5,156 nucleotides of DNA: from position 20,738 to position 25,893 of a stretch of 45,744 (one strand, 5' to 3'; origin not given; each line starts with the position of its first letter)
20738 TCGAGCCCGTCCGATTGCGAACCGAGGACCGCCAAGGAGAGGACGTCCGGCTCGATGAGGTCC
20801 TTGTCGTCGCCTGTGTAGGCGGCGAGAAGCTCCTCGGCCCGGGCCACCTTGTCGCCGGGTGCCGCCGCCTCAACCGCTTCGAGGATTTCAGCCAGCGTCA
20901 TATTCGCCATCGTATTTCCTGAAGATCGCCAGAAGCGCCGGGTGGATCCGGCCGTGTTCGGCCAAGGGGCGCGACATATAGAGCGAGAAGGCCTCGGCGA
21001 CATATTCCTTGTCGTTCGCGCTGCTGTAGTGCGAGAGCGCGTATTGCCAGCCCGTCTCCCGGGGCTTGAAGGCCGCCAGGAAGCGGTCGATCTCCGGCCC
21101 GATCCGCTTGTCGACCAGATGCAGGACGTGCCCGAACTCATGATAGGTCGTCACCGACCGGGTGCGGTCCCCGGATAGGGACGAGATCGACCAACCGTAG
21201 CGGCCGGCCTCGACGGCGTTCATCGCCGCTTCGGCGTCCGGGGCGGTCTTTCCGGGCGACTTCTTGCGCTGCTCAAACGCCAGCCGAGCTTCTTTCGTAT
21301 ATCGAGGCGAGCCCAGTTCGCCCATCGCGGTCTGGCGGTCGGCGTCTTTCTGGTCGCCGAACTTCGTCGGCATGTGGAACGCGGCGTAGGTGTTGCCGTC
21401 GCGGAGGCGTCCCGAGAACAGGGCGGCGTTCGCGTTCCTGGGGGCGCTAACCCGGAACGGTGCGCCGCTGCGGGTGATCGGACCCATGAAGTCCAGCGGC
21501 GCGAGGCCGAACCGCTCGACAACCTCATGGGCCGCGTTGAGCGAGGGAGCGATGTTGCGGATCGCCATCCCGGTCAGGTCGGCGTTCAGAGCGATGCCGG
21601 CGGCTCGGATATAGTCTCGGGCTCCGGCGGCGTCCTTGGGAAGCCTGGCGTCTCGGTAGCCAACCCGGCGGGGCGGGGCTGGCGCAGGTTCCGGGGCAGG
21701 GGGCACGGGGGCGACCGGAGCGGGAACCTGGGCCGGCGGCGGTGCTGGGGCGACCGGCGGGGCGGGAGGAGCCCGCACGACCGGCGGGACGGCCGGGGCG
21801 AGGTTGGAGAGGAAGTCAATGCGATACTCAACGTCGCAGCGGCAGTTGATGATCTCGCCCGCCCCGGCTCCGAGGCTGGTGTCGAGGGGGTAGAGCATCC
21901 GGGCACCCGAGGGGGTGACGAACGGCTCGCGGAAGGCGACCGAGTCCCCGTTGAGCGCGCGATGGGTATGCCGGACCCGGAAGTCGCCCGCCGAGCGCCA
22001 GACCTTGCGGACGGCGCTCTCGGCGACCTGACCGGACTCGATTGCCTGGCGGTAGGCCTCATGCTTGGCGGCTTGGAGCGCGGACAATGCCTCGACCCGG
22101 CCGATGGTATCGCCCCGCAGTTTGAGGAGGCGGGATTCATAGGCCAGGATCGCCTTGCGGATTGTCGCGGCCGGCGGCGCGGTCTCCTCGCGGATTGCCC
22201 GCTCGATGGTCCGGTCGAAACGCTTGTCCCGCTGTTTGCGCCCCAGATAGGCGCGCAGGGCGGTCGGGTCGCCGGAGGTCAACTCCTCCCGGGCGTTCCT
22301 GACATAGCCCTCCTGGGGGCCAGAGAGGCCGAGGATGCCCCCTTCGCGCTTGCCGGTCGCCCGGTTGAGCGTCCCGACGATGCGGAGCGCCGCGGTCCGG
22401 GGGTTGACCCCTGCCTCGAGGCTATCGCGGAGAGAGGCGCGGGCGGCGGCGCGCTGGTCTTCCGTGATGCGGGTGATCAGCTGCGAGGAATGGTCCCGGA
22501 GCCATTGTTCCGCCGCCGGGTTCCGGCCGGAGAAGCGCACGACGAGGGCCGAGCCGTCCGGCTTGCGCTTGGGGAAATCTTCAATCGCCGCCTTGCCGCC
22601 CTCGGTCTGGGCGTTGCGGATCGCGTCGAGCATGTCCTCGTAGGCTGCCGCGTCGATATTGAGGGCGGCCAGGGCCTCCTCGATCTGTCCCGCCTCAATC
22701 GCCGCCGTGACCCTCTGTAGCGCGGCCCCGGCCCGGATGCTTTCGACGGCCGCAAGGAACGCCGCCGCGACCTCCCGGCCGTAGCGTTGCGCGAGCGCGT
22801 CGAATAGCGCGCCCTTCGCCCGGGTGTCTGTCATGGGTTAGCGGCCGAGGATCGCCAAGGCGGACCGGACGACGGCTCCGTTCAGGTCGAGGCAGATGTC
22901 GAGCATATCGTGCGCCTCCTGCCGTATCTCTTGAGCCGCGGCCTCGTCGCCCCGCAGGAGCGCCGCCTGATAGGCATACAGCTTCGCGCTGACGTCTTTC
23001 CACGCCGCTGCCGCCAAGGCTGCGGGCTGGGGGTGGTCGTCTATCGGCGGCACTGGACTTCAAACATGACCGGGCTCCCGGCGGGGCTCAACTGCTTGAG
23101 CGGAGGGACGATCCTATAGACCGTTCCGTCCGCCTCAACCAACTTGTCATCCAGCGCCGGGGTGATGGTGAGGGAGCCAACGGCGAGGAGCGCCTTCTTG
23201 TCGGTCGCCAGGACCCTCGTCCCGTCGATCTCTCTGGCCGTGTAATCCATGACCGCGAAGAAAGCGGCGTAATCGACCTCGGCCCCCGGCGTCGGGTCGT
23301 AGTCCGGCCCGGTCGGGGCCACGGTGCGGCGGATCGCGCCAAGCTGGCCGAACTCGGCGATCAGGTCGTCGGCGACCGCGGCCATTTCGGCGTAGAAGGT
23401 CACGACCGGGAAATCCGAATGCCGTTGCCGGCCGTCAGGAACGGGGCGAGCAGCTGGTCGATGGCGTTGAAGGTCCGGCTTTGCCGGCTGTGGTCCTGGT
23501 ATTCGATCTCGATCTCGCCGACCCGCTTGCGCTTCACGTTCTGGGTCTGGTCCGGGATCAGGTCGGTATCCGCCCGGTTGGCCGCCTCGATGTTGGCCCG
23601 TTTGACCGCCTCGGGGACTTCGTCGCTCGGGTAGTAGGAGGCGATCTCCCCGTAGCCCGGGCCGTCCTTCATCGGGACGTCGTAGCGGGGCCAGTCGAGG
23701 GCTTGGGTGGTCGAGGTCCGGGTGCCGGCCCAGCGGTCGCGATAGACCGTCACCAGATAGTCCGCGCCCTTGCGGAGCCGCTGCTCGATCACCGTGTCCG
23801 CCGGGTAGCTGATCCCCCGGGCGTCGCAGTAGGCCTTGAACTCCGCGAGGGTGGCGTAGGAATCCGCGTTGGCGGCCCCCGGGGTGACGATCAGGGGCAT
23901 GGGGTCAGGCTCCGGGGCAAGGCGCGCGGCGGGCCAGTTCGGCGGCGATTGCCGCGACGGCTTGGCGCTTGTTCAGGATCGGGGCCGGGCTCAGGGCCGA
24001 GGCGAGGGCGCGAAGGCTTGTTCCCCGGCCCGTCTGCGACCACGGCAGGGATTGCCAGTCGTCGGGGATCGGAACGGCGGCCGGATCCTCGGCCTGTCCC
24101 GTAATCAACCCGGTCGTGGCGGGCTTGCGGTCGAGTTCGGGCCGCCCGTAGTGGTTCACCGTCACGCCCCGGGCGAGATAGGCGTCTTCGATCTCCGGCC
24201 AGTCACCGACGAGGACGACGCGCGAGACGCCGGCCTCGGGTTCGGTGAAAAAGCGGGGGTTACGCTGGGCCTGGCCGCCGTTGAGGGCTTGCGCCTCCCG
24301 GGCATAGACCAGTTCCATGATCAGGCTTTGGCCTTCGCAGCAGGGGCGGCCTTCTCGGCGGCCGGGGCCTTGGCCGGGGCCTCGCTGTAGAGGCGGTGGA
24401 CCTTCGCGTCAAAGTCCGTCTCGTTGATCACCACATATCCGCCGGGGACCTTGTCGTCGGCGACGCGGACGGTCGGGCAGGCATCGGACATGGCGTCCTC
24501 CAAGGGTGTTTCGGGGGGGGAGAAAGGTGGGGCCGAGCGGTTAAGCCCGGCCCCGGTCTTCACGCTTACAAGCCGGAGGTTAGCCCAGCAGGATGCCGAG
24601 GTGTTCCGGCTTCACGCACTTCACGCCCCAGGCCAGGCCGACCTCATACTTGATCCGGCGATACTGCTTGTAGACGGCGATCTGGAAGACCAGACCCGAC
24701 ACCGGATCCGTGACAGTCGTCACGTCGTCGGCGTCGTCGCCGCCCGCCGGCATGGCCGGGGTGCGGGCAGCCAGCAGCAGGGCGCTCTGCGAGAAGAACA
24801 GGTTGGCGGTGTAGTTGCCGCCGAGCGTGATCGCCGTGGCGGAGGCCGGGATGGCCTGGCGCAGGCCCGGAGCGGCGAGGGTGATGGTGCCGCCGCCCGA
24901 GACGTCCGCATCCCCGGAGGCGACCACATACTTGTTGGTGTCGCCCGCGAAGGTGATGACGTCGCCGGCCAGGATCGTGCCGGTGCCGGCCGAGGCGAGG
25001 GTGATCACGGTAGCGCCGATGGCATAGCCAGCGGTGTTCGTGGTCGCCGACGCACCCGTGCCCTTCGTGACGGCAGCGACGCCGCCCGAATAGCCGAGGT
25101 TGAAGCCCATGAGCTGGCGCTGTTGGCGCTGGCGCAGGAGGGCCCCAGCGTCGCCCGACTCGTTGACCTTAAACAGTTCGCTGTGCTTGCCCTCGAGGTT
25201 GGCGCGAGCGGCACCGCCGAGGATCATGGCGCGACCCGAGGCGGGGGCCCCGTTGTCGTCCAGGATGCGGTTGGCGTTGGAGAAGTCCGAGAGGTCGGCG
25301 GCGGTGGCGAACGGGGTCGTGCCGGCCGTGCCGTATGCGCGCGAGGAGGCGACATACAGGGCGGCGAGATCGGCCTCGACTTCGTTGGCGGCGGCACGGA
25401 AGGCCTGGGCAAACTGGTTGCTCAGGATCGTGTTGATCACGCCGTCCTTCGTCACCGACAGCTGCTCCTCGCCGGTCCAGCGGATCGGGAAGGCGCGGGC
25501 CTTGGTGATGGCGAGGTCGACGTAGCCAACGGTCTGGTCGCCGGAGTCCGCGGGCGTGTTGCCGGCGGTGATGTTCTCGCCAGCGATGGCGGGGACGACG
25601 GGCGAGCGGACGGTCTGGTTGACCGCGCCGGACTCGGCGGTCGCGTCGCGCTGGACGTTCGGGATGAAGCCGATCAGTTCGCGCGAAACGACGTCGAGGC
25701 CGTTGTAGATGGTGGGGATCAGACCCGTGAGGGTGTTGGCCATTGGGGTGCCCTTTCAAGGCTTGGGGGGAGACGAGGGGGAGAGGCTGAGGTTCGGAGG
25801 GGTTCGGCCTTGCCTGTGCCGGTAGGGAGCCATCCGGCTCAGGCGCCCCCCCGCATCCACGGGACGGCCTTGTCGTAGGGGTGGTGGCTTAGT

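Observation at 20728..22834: MuF head-morphogenesis domain fused through a Pro/Ala linker to an HExxH metallopeptidase-like domain, with an overlapping small acidic ORF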

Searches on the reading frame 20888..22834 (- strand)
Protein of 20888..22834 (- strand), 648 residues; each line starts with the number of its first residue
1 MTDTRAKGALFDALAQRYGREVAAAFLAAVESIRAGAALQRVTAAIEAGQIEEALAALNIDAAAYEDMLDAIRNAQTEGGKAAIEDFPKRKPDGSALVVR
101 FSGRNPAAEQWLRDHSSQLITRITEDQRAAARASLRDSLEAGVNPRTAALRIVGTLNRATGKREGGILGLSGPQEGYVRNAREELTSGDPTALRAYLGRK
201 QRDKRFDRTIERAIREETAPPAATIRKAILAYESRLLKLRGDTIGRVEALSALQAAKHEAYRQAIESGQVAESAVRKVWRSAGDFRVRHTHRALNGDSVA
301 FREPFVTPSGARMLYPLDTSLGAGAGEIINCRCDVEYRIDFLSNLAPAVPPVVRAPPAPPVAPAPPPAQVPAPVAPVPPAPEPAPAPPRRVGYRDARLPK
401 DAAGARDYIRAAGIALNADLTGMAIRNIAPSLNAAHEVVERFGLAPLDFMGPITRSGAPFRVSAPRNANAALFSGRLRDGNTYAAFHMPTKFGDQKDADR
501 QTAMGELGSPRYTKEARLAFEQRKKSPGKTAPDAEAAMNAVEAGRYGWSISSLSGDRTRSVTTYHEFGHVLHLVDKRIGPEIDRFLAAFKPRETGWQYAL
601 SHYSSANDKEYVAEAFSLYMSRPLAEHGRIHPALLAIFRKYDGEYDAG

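Call 3: search_protein_families(library=pfam, proteins=[window:20888-22834:-], max_evalue=1)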
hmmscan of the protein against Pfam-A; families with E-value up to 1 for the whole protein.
window:20888-22834:- (648 aa): 2 families
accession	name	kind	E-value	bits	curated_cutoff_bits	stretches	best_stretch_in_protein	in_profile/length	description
PF04233.19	Phage_Mu_F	-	1.9e-08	35.5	29.6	1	238-335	33-111/112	Phage Mu protein F like protein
PF07737.17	ATLF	-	0.055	13.6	27.4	1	563-621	114-171/193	Anthrax toxin lethal factor, N- and C-terminal domain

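Call 4: search_protein_families(library=phrogs, proteins=[window:20888-22834:-], max_evalue=0.1)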
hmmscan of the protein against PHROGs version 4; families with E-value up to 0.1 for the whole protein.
window:20888-22834:- (648 aa): 8 families
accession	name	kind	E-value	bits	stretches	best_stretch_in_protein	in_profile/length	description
phrog_3517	-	head and packaging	1.7e-99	334.7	1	11-344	12-334/371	head morphogenesis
phrog_2468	-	head and packaging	2.7e-28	100.3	1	82-340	97-274/303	head morphogenesis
phrog_2662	-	head and packaging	2.2e-15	57.3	1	209-339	590-709/717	portal protein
phrog_859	-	head and packaging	2.8e-12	47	1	215-336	174-287/807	portal protein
phrog_324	-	head and packaging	3.4e-08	33.9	1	278-343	267-322/624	head morphogenesis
phrog_18477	-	head and packaging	9.6e-05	22.3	1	243-335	208-295/760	head morphogenesis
phrog_595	-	head and packaging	0.0081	16.5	1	270-340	242-299/513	head maturation protease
phrog_15127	-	head and packaging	0.04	13.4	1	272-331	188-244/602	head protein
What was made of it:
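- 20888..22834 (-): Whole gene: 648-aa MuF-linker-peptidase fusion protein (stop codon at 20888..20890). Pfam and PHROG matches (calls 3, 4).
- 21800..22834 (-): MuF (SPP1 gp7 / Mu F) head-morphogenesis domain, residues 1-345. PF04233 scores 35.5 bits against a cutoff of 29.6 (calls 3, 4).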

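Call 7: search_protein_families(library=ncbifam, proteins=[window:20888-22834:-], max_evalue=1)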
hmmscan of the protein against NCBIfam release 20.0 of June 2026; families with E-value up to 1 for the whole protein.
window:20888-22834:- (648 aa): 2 families
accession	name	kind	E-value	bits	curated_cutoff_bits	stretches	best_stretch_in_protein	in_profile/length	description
TIGR01641.1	phageSPP1_gp7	domain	0.17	12.3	39.65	0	274-304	58-88/109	minor capsid protein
NF040983.1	BimA_second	exception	0.3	9.9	600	1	345-389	88-134/381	trimeric autotransporter actin-nucleating factor BimA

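Call 10: search_dna_similar(query=window:20888-22834:-, collection=phages, mode=protein, max_rows=30)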
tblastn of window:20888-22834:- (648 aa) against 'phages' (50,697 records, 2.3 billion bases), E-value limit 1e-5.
Records with a match: 160; places in all: 160; records where one place covers at least 80% of the query: 0.
Best place of each record, by identity: <60% 160.
By first word of the organism name: Vibrio 64; Rhizobium 15; Pseudomonas 12; Salmonella 9; Klebsiella 8; Stenotrophomonas 7; Gordonia 7; Roseobacter 5; Proteus 5; Synechococcus 4; and 15 more.
By host as written in the record: Vibrio lentus 38; - 22; Klebsiella pneumoniae 7; Vibrio splendidus 6; Vibrio crassostreae 5; Stenotrophomonas maltophilia B28B 5; Roseobacter denitrificans OCh114 4; Proteus mirabilis 4; and 50 more.
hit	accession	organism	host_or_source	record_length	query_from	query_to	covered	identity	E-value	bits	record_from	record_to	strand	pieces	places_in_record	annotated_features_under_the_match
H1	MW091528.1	Bacteriophage sp. 438212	sewage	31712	1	345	53%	59.4%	3e-116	388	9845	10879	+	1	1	head morphogenesis protein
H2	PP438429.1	Synechococcus phage Ssp-JY39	Synechococcus sp.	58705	11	345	52%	43.8%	2e-55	210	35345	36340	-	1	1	hypothetical protein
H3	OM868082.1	Synechococcus phage Yong-M2-251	Synechococcus sp. PCC 7002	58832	11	345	52%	43.8%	2e-55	210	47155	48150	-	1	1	minor capsid protein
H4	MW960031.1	Rhizobium phage RHph_X2_24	Sinorhizobium americanum X2_24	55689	22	343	50%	45.4%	2e-68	249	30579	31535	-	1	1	head morphogenesis protein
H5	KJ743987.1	Sinorhizobium phage phiLM21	Sinorhizobium sp. LM21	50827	9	341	51%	43.3%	9e-62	229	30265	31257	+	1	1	head morphogenesis protein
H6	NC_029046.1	Sinorhizobium phage phiLM21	Sinorhizobium sp. LM21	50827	9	341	51%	43.3%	9e-62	229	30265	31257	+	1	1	head morphogenesis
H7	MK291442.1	Paracoccus phage vB_PkoS_Pkon1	Paracoccus kondratievae NCIMB 13773T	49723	10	339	51%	43.2%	4e-63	233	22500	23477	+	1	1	head morphogenesis protein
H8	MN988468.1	Rhizobium phage RHph_TM3_3_3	Rhizobium phaseoli T3_3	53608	14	341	51%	43.3%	3e-62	230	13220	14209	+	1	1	head morphogenesis protein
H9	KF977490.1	Rhizobium phage vB_RglS_P106B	Rhizobium gallicum SO14B-4(6)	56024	11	343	51%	42.5%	4e-63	233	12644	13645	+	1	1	putative head morphogenesis protein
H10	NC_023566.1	Rhizobium phage vB_RglS_P106B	Rhizobium gallicum SO14B-4(6)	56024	11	343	51%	42.5%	4e-63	233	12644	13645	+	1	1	head morphogenesis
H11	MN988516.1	Rhizobium phage RHph_N28_2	Rhizobium etli N731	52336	14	341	51%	41.8%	8e-60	223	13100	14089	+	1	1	head morphogenesis protein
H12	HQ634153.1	Salicola phage CGphi29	Salicola sp. M5 MPN 10^-2 23B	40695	20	341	50%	38.8%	3e-54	206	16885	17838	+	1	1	hypothetical protein (x2)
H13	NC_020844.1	Salicola phage CGphi29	Salicola sp. M5 MPN 10^-2 23B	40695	20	341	50%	38.8%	3e-54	206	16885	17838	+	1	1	head morphogenesis | hypothetical protein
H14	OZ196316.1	Vibrio phage K459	Seawater and oysters mix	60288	11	338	51%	28.7%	6e-22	107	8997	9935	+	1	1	head morphogenesis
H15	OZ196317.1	Vibrio phage K461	Seawater and oysters mix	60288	11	338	51%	28.7%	6e-22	107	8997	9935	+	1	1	head morphogenesis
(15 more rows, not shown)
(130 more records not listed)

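Call 37: search_protein_families(library=pfam, alignment_id=A3, max_evalue=0.01)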
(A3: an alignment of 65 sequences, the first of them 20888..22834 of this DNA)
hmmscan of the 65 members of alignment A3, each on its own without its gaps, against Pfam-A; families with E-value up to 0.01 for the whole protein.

A. member 1, window:20888-22834:- (648 aa): 1 family
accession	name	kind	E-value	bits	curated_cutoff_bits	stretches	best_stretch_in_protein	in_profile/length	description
PF04233.19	Phage_Mu_F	-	1.9e-08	35.5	29.6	1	238-335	33-111/112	Phage Mu protein F like protein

B. families by the number of members that match (of 65 scanned): 8 families
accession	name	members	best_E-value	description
PF04233.19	Phage_Mu_F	50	7.4e-24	Phage Mu protein F like protein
PF07737.17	ATLF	23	5.4e-06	Anthrax toxin lethal factor, N- and C-terminal domain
PF14890.11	Intein_splicing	4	3e-05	Intein splicing domain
PF13403.11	Hint_2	1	9.4e-06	Hint domain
PF01432.26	Peptidase_M3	1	1.9e-05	Peptidase family M3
PF15887.11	Peptidase_Mx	1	0.0012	Putative zinc-binding metallo-peptidase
PF07749.17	ERp29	1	0.0044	Endoplasmic reticulum protein ERp29, C-terminal domain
PF15890.11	Peptidase_Mx1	1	0.0089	Putative zinc-binding metallo-peptidase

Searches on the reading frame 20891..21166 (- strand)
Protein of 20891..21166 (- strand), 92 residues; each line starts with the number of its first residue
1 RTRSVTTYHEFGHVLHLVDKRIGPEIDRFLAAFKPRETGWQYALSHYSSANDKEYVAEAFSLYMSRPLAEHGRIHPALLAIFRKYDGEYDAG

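Call 66: search_solved_structures(query=window:20891-21166:-, max_evalue=10, show_alignments=5)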
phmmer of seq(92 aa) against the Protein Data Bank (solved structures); distinct sequences matched with E-value up to 10: 6.
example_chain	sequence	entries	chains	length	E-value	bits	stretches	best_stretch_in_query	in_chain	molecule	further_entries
6fpc_A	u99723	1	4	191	0.14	15.7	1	11-65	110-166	PRO-PRO endopeptidase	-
2l0r_A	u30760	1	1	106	0.19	15.2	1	8-74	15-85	Lethal factor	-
1o70_A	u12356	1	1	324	0.26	14.8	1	11-71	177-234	FASCICLIN I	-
9hh3_A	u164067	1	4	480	0.45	14.1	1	22-72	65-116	Sulfatase, family S1-19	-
9hh2_A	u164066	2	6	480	0.52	13.8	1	22-72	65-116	Sulfatase, family S1-19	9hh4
4l7a_A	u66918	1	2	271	1.1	12.9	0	7-42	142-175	Uncharacterized protein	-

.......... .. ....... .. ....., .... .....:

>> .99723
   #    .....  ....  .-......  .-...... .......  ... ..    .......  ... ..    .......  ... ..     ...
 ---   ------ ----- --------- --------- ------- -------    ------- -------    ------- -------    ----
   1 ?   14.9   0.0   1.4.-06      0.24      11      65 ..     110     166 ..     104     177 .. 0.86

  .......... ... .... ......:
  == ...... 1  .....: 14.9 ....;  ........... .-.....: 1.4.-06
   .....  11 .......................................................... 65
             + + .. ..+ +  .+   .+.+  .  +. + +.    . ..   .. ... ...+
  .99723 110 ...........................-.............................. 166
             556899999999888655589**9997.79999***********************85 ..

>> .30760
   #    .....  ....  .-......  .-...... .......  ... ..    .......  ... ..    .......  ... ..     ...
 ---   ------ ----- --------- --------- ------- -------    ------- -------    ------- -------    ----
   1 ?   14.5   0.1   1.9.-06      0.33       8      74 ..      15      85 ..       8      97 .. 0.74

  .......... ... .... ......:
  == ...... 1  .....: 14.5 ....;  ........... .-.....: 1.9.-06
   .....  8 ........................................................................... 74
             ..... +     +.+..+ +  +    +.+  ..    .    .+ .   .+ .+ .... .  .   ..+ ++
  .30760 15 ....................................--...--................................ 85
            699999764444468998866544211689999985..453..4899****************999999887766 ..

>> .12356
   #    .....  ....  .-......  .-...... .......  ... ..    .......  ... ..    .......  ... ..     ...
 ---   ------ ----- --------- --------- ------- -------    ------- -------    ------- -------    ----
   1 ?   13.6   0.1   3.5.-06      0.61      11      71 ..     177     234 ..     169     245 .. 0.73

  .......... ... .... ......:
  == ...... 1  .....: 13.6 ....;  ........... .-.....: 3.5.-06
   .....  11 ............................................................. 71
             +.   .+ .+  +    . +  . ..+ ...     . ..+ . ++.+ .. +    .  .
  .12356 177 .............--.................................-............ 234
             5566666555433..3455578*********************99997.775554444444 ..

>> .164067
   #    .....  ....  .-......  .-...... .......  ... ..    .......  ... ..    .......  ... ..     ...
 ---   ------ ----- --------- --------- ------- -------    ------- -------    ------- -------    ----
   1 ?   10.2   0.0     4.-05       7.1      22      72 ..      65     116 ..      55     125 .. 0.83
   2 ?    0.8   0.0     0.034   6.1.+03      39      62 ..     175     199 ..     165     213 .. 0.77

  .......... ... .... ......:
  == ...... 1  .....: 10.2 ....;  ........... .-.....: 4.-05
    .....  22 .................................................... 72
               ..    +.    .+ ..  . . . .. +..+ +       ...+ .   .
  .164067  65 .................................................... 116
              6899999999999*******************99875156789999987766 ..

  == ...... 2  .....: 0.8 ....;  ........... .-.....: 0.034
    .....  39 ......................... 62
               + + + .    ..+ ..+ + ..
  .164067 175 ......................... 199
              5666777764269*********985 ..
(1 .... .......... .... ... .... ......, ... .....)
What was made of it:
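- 21128..21142 (-): HEFGH zinc-binding / catalytic motif (His565, Glu566, His569). Aligned to HEFGH of lethal factor (call 66).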

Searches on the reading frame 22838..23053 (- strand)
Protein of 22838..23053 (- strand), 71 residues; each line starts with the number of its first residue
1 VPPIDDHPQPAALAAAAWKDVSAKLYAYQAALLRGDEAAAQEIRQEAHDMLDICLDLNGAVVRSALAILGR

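Call 3: search_protein_families(library=pfam, proteins=[window:22838-23053:-], max_evalue=1)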
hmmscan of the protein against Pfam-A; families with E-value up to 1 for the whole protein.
window:22838-23053:- (71 aa): 1 family
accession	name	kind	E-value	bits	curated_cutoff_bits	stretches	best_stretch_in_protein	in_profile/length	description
PF02607.22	B12-binding_2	-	0.012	16.2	23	1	28-57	5-37/74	B12 binding domain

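Call 4: search_protein_families(library=phrogs, proteins=[window:22838-23053:-], max_evalue=0.1)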
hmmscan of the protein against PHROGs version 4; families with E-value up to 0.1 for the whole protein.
window:22838-23053:- (71 aa): 2 families
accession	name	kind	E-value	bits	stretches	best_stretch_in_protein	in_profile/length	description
phrog_37208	-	unknown function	3e-06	28.2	1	8-58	2-52/65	-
phrog_21857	-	unknown function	0.023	16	1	22-58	25-61/76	-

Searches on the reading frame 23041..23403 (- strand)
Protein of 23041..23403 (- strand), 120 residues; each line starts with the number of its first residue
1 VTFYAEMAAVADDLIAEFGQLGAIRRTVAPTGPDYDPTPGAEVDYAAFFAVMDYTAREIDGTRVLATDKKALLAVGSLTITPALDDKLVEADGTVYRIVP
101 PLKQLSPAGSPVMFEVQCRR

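Call 8: search_protein_families(library=phrogs, proteins=[window:23041-23403:-], max_evalue=0.001)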
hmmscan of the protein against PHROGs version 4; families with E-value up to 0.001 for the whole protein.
window:23041-23403:- (120 aa): 1 family
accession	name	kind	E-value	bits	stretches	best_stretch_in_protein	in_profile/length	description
phrog_161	-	connector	7.5e-25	88.6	1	1-120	1-119/120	head closure Hc1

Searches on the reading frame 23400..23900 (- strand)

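Call 8: search_protein_families(library=phrogs, proteins=[window:23400-23900:-], max_evalue=0.001)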
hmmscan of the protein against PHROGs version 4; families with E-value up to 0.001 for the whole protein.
window:23400-23900:- (166 aa): 2 families
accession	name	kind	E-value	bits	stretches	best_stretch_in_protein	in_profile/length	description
phrog_477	-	connector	1.9e-43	149.7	1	1-162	7-178/220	head-tail adaptor Ad1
phrog_493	-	connector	0.0002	22.4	1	91-164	45-125/128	head-tail adaptor Ad1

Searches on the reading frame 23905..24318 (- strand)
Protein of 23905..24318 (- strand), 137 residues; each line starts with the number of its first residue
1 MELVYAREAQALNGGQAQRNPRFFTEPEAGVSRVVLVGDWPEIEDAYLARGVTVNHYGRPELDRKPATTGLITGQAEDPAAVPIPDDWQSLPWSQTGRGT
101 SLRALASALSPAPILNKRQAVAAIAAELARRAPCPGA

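Call 8: search_protein_families(library=phrogs, proteins=[window:23905-24318:-], max_evalue=0.001)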
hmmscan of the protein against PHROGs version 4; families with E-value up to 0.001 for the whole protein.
window:23905-24318:- (137 aa): 2 families
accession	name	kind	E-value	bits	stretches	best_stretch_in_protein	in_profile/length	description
phrog_2101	-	unknown function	2.8e-09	38.7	1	1-62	1-62/194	-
phrog_21114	-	unknown function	1.7e-08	35.5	1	1-55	1-55/142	-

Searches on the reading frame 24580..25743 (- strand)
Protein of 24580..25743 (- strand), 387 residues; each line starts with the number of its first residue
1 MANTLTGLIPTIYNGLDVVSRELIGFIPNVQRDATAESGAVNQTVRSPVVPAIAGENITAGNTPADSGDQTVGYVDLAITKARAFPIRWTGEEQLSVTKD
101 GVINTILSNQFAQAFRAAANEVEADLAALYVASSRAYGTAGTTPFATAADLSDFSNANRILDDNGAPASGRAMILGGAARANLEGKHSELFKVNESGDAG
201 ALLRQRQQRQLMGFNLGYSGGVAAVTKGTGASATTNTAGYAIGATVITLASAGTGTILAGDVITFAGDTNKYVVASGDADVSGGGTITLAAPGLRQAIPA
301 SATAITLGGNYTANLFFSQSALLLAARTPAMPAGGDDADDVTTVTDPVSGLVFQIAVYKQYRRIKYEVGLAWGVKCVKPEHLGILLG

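Call 8: search_protein_families(library=phrogs, proteins=[window:24580-25743:-], max_evalue=0.001)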
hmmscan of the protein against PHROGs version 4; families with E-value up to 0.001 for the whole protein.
window:24580-25743:- (387 aa): 2 families
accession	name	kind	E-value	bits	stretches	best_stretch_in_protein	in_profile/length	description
phrog_283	-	head and packaging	4.1e-101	340.1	1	1-387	1-383/385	major head protein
phrog_1302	-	tail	0.00026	21.5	1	208-305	57-164/201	distal tail protein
